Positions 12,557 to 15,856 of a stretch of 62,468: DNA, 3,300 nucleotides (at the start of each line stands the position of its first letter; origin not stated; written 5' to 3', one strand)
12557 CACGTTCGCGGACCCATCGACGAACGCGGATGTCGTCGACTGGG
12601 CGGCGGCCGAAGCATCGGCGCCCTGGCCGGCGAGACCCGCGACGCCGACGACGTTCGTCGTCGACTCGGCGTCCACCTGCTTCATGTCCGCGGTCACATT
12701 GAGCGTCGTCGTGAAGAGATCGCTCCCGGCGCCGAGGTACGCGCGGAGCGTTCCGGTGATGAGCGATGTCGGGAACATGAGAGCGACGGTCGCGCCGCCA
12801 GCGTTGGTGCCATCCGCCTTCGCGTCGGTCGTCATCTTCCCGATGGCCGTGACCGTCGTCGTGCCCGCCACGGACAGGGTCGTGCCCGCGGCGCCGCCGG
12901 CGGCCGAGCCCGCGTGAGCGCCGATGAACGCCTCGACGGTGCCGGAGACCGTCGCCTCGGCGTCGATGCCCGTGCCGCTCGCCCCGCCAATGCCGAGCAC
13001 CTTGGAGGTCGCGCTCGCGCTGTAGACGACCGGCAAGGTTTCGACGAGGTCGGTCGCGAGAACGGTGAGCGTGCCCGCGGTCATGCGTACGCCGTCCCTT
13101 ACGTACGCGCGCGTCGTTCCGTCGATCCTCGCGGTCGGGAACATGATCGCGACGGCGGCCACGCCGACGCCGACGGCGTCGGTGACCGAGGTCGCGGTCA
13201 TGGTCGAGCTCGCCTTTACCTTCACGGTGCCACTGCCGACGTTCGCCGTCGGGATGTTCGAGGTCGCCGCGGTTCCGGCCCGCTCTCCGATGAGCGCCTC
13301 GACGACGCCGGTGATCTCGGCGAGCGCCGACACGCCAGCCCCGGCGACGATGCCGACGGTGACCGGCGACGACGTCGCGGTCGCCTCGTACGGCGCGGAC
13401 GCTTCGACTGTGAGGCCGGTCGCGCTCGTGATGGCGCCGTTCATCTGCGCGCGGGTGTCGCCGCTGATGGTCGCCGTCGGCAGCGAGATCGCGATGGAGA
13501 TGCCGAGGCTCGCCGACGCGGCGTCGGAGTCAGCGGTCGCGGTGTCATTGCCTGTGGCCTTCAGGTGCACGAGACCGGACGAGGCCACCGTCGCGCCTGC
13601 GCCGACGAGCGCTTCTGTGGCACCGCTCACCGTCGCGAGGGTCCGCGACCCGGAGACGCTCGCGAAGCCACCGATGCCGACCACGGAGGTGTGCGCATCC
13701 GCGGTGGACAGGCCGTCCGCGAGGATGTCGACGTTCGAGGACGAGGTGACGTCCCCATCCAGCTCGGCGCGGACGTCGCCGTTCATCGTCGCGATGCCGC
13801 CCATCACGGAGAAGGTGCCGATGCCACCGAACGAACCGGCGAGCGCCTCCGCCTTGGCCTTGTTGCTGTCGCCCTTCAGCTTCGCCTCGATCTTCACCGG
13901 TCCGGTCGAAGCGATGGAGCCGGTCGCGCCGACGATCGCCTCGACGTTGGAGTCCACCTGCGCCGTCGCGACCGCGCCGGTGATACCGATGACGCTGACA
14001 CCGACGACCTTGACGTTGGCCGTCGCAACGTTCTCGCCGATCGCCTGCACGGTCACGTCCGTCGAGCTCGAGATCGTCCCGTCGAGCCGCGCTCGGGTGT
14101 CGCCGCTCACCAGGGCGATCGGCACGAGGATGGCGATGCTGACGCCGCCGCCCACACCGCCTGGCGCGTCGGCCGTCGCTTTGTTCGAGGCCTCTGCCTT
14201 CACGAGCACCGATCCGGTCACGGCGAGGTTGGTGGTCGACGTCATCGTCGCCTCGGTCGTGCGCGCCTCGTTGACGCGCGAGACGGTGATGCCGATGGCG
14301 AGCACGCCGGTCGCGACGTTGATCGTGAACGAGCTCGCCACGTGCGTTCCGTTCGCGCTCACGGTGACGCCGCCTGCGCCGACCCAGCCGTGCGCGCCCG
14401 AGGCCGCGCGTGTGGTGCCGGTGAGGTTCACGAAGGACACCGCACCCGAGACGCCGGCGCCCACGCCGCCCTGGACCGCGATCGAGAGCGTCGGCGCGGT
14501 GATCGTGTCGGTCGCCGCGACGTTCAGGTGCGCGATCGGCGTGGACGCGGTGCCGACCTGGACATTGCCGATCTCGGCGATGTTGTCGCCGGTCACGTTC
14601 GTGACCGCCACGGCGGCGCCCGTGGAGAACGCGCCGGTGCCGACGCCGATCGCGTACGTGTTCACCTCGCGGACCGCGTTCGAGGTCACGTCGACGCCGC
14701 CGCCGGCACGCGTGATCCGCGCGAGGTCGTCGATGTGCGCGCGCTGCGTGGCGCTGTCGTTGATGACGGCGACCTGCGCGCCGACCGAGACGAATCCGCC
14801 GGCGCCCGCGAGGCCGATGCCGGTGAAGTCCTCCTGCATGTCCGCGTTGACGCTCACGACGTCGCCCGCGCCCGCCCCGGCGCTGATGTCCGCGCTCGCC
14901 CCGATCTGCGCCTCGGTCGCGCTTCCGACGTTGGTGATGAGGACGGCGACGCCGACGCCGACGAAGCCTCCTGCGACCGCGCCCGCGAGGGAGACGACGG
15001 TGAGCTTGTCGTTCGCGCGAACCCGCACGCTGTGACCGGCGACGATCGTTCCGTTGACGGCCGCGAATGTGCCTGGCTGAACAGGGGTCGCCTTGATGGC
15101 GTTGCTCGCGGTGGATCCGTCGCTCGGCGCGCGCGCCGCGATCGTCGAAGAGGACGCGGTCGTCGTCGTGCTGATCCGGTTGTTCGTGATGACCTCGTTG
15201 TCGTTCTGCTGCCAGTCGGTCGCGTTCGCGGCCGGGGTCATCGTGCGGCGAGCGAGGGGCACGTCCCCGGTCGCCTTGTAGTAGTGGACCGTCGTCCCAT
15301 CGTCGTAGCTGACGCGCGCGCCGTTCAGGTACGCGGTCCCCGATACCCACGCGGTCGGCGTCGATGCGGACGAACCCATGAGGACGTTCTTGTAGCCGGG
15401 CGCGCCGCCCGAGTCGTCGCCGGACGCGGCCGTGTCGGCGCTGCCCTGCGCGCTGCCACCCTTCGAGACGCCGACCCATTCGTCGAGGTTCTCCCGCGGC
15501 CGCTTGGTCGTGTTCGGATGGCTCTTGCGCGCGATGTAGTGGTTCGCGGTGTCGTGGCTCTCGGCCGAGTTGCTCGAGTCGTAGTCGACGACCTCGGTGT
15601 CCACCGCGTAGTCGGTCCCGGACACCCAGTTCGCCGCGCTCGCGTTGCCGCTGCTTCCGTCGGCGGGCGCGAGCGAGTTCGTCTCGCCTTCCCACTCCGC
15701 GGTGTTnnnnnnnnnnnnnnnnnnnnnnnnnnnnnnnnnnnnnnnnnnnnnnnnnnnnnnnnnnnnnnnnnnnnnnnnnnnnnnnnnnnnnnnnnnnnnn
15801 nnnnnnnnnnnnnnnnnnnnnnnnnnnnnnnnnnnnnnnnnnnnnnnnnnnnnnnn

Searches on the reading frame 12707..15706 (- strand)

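Call 48: search_protein_families(library=ncbifam, proteins=[window:12707-15706:-], max_evalue=0.01)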
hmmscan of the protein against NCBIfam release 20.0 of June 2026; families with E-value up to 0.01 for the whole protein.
window:12707-15706:- (1000 aa): 1 family
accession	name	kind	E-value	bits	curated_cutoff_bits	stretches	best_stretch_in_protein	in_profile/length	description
NF012206.1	LktA_tand_53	repeat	1.1e-09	38.3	50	1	849-887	2-40/53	tandem repeat-containing filamentous protein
